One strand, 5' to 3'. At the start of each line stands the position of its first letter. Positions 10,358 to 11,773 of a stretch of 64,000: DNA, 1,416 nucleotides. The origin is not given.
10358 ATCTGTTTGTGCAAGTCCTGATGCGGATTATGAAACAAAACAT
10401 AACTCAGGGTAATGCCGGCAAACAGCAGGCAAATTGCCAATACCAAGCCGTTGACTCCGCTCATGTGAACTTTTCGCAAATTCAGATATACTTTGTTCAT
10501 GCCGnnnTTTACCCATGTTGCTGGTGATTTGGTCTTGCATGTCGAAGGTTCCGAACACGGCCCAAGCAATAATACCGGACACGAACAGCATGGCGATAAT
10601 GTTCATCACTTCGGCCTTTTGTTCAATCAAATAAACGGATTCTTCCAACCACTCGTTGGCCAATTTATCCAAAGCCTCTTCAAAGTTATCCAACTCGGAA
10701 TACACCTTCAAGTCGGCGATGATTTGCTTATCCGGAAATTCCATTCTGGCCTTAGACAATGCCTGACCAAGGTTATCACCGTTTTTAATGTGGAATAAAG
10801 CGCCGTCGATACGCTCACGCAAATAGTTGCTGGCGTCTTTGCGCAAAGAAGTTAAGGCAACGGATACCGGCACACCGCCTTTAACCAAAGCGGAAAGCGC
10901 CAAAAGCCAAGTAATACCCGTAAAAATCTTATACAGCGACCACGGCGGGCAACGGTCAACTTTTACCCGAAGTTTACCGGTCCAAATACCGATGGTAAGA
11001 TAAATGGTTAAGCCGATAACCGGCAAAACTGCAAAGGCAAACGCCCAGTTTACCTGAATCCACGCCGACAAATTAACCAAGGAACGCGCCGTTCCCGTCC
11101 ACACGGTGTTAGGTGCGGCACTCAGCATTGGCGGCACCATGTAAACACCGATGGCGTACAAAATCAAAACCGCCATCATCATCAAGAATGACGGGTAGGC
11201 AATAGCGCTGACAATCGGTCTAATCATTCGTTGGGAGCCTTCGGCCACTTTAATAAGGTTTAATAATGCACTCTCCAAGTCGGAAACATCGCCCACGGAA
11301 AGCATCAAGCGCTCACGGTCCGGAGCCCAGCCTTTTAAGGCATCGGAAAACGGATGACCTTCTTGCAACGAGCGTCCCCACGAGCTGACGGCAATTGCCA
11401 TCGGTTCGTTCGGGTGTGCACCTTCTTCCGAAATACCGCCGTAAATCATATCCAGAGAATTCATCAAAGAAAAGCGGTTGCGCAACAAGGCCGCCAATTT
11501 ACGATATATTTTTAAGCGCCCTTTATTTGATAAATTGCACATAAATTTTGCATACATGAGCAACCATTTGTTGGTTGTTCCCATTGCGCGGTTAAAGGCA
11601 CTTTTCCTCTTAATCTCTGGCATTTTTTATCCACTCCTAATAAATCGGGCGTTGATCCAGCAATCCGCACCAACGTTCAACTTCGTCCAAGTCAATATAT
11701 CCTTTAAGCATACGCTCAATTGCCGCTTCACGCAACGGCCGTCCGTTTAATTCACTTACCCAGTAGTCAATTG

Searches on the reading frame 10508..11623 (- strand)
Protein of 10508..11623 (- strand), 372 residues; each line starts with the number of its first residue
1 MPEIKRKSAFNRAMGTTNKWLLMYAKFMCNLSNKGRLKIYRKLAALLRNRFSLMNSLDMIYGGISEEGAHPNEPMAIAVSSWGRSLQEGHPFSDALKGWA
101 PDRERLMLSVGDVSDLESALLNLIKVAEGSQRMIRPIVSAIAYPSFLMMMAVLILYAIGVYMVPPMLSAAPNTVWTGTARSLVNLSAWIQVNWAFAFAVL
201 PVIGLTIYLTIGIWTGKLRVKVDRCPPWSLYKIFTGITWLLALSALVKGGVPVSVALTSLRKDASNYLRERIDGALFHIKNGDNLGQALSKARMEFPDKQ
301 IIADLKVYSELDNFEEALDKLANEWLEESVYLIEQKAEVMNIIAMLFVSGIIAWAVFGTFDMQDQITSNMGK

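Call 85: search_protein_families(library=pfam, proteins=[window:10508-11623:-], max_evalue=0.00001)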
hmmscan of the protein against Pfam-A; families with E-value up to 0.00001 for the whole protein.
window:10508-11623:- (372 aa): 1 family
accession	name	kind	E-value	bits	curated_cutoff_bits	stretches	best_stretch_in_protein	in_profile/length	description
PF00482.28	T2SSF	-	2e-24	86.4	25.2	2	239-358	1-121/125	Type II secretion system (T2SS), protein F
